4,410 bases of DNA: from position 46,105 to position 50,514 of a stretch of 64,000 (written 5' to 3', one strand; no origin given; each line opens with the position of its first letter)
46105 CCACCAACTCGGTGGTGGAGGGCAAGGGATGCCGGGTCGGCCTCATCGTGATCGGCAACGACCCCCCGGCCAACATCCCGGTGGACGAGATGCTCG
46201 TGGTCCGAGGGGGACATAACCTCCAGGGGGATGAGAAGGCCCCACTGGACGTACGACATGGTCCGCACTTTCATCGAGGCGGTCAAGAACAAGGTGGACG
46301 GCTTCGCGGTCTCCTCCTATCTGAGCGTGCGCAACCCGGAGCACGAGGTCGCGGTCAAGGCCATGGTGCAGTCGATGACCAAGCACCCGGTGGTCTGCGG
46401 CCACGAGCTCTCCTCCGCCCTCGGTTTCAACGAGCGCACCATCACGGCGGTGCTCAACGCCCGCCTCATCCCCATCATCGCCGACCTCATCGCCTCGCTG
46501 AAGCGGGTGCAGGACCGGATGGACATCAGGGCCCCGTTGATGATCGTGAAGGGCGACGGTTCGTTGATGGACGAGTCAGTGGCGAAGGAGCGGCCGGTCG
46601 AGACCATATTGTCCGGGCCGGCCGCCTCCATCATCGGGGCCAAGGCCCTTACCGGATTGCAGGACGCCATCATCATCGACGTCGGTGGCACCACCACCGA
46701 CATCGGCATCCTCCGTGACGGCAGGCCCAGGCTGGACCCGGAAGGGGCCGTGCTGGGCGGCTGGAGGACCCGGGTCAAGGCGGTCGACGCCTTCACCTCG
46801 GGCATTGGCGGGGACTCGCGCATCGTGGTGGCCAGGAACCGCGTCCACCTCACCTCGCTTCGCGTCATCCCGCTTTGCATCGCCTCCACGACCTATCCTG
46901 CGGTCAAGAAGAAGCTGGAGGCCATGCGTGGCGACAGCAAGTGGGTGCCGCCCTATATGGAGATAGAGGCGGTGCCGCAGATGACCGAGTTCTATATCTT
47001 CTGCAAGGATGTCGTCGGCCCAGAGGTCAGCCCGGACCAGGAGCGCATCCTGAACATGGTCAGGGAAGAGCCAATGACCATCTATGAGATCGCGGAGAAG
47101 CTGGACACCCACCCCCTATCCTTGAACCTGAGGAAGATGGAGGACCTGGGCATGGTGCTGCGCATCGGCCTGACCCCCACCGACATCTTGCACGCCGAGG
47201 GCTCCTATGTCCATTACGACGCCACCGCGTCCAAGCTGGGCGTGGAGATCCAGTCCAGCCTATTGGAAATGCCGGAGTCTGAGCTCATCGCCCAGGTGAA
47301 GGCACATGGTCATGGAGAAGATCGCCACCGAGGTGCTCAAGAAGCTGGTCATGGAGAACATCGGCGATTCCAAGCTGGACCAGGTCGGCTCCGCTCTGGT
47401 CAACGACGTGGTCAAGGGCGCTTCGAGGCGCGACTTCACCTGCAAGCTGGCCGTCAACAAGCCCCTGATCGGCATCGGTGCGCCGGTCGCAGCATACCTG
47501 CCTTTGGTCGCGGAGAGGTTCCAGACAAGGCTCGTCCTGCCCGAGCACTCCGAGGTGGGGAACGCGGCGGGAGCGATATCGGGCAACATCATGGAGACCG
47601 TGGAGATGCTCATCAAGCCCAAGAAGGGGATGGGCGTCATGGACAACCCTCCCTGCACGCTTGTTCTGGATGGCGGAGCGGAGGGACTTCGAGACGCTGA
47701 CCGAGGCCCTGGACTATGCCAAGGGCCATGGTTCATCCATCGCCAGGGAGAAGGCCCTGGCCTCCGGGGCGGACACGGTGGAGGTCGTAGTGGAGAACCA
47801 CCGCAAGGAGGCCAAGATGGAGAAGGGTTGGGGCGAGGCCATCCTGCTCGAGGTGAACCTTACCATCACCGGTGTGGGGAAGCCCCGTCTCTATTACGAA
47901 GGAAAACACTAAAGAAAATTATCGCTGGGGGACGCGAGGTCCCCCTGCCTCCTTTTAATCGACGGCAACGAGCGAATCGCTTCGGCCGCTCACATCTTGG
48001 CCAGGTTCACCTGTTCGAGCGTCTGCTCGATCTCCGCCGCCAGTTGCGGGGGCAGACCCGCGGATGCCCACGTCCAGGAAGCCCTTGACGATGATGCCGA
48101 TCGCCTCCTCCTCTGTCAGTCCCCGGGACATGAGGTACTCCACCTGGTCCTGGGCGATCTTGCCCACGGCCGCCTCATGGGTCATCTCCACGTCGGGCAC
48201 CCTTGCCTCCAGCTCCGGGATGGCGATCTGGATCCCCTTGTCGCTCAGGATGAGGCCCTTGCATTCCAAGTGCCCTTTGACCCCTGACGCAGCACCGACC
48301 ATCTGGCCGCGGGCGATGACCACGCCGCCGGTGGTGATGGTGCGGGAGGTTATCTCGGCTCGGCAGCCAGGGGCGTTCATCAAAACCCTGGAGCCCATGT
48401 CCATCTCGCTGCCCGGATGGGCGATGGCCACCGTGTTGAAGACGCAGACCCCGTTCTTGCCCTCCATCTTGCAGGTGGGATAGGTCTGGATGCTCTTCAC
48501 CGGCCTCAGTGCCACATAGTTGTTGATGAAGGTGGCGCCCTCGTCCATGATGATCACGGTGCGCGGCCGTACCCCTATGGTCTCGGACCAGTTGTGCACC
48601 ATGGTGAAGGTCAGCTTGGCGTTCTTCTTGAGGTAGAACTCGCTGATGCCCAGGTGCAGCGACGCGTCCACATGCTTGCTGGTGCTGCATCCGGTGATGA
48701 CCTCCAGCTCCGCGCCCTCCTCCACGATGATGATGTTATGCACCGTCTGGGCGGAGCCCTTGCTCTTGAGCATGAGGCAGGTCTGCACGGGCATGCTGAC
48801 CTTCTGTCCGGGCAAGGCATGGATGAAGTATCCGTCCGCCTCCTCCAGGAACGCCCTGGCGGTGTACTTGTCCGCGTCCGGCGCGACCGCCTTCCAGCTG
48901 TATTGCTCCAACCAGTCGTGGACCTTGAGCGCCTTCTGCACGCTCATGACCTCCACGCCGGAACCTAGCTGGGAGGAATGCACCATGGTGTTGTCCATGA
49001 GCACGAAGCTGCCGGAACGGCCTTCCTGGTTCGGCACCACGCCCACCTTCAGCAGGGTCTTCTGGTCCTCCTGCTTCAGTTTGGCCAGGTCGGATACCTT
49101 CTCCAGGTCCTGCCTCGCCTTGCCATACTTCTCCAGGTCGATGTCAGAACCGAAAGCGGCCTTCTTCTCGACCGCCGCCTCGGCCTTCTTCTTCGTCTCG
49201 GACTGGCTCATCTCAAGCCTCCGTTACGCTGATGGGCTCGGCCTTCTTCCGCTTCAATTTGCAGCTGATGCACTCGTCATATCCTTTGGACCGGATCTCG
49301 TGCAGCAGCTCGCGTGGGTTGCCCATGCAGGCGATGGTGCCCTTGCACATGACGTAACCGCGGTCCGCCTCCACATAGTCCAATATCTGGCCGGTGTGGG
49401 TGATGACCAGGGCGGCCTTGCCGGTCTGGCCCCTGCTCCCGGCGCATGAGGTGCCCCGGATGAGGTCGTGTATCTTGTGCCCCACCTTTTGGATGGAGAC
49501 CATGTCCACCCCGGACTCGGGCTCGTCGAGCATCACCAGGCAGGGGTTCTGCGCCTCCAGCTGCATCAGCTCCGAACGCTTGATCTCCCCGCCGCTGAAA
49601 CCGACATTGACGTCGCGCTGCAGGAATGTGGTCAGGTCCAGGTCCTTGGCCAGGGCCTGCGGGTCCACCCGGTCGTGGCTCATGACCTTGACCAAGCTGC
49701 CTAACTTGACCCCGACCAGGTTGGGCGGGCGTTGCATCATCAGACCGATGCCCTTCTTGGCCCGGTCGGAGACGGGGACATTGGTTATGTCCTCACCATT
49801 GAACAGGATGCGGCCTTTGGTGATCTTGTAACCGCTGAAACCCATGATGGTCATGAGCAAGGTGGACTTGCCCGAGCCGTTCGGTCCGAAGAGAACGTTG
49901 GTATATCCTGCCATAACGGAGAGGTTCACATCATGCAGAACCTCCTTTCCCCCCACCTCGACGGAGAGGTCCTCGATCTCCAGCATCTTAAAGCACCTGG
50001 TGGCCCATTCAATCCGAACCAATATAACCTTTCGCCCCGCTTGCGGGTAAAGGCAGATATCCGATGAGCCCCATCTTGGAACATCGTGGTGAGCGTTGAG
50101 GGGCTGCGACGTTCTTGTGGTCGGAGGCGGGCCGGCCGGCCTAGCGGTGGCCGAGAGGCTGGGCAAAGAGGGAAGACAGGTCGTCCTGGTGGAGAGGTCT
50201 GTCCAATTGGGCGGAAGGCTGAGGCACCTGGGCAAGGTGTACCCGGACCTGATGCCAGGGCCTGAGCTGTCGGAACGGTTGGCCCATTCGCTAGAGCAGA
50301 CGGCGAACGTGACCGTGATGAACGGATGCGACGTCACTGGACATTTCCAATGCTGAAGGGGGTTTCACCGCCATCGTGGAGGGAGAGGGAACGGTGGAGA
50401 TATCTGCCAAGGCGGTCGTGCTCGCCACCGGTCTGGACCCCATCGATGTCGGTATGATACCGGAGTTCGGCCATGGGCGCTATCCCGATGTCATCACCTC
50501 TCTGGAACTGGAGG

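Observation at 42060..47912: Stand-alone corrinoid protein and a bat-type HTH regulator bracketed by two paralogous ~660-aa hydantoinase-A-like ATPases, with no methyltransferase partner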

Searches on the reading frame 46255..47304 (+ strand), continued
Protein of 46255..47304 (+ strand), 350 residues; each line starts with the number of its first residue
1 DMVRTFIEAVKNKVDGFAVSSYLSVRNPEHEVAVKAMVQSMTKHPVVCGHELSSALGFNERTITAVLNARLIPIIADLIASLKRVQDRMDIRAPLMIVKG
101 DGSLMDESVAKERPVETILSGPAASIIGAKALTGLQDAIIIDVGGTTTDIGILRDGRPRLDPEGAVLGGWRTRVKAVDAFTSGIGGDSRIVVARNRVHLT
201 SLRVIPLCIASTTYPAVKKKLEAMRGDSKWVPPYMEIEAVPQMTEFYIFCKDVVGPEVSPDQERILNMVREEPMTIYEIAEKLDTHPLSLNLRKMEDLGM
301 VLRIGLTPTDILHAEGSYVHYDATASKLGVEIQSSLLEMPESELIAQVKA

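Call 81: find_encoding_contigs(protein=P0122, flank=9000, max_places=2)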
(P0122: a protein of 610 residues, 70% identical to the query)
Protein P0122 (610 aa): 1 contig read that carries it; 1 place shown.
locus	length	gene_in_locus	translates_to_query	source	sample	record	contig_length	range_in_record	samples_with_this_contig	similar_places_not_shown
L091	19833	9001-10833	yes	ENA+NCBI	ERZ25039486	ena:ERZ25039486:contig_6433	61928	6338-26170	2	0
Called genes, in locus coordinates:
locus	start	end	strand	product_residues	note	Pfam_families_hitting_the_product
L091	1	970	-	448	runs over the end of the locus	PF23500:DUF7133, PF22807:TrAA12, PF07995:GSDH, PF22807:TrAA12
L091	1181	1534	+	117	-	-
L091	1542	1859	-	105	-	PF12176:MtaB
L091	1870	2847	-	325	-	PF12176:MtaB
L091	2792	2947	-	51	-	PF12176:MtaB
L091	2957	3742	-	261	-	PF02607:B12-binding_2, PF02310:B12-binding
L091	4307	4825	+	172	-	PF21715:CggR_N, PF22167:PH0730-like_N, PF14544:DUF4443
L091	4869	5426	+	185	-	PF09884:DUF2111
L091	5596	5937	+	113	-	PF02607:B12-binding_2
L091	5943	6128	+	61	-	PF02310:B12-binding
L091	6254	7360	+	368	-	PF01208:URO-D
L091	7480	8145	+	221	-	PF02492:cobW, PF03205:MobB (weak)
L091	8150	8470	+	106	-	-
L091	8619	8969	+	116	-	-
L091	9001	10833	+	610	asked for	PF05378:Hydant_A_N, PF13941:MutL (faint), PF01968:Hydantoinase_A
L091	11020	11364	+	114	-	PF08859:DGC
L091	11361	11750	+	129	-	PF08859:DGC (weak)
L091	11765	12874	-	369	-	-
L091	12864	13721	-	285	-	PF00551:Formyl_trans_N (weak)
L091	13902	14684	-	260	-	PF00294:PfkB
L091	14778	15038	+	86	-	-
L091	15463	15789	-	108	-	-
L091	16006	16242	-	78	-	-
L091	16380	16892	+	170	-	PF12797:Fer4_2 (faint), PF13237:Fer4_10 (faint), PF14697:Fer4_21 (faint), PF13187:Fer4_9 (weak), PF13247:Fer4_11, PF12838:Fer4_7 (weak), PF00037:Fer4, PF12837:Fer4_6 (weak)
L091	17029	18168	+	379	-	PF07992:Pyr_redox_2, PF13738:Pyr_redox_3, PF00070:Pyr_redox, PF18267:Rubredoxin_C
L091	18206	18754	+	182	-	-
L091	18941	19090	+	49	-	-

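Call 87: search_protein_families(library=ncbifam, proteins=[L091:6254-7360:+, L090:1703-2812:+, L090:3698-4366:+, L091:8619-8969:+, L090:10042-10386:+, L090:5204-5794:-], max_evalue=0.00001)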
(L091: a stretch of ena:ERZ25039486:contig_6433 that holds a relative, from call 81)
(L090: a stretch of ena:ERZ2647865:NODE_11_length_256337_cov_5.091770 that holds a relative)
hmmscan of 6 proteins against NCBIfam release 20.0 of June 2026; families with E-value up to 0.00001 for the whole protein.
L091:6254-7360:+ (368 aa): 5 families
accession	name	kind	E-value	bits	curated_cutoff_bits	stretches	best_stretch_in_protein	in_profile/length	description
TIGR01463.1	mtaA_cmuA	subfamily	2.9e-16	59.7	235.4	1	4-364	2-338/340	MtaA/CmuA family methyltransferase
NF041608.1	methylcob_mtaseMtbA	equivalog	1.7e-15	57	600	1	9-364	8-337/339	methylcobamide:CoM methyltransferase MtbA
NF004889.0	PRK06252.1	subfamily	1.7e-15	56.9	244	1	4-365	3-337/340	methylcobalamin:coenzyme M methyltransferase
NF040654.1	MtaA_Meth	equivalog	4.1e-10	39.1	400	1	5-364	1-335/337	methylcobamide:CoM methyltransferase MtaA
TIGR01464.1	hemE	equivalog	2.1e-07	30.3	302.95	0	45-150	41-142/338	uroporphyrinogen decarboxylase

L090:1703-2812:+ (369 aa): 4 families
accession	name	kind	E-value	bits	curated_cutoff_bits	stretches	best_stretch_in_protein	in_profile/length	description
TIGR01463.1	mtaA_cmuA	subfamily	7.6e-17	61.6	235.4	1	4-365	2-338/340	MtaA/CmuA family methyltransferase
NF004889.0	PRK06252.1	subfamily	4.8e-14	52.1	244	1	4-365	3-336/340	methylcobalamin:coenzyme M methyltransferase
NF041608.1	methylcob_mtaseMtbA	equivalog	7.7e-09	35.1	600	1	7-365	6-337/339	methylcobamide:CoM methyltransferase MtbA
NF040654.1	MtaA_Meth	equivalog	8.5e-07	28.2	400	0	6-194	2-191/337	methylcobamide:CoM methyltransferase MtaA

L090:3698-4366:+ (222 aa): 6 families
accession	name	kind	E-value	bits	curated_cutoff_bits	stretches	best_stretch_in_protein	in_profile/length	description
NF041053.1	CobW_rel_Se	equivalog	4.1e-35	121.2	180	1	1-197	1-193/195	CobW-related selenoprotein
TIGR02475.1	CobW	equivalog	3.3e-24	85.4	332.1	1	4-130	7-136/342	cobalamin biosynthesis protein CobW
NF038288.1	chaper_GTP_ZigA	equivalog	6.2e-24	84.6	600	2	4-111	4-116/390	zinc metallochaperone GTPase ZigA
NF008578.0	PRK11537.1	equivalog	2e-19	70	361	1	3-194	6-195/318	GTPase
TIGR00073.1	hypB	equivalog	2.2e-13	50.2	121.2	1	145-201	155-213/217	hydrogenase nickel incorporation protein HypB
TIGR00750.1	lao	equivalog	9.5e-06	24.9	240.75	0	5-38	38-71/300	methylmalonyl Co-A mutase-associated GTPase MeaB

L091:8619-8969:+ (116 aa): 0 families

L090:10042-10386:+ (114 aa): 0 families

L090:5204-5794:- (196 aa): 0 families

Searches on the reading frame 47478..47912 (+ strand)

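Call 4: search_protein_families(library=pfam, proteins=[window:47478-47912:+], max_evalue=0.01)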
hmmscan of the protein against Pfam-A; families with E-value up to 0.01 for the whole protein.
window:47478-47912:+ (144 aa): 1 family
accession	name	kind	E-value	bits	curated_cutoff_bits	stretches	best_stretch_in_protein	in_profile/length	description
PF06026.20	Rib_5-P_isom_A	-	0.0042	17.2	26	1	74-116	39-81/173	Ribose 5-phosphate isomerase A (phosphoriboisomerase A)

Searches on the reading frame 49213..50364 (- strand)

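Call 17: search_protein_families(library=pfam, proteins=[window:49213-50364:-], max_evalue=0.001)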
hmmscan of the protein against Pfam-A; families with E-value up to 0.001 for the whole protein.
window:49213-50364:- (383 aa): 3 families
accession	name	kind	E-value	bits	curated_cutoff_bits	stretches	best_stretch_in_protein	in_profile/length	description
PF00005.33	ABC_tran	-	1.1e-20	75.1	25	1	143-282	1-135/137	ABC transporter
PF13304.12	AAA_21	-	2.1e-05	25.2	27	1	156-173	2-19/304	AAA domain, putative AbiEii toxin, Type IV TA system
PF02463.25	SMC_N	-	0.00031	20.7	40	0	155-176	26-50/220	RecF/RecN/SMC N terminal domain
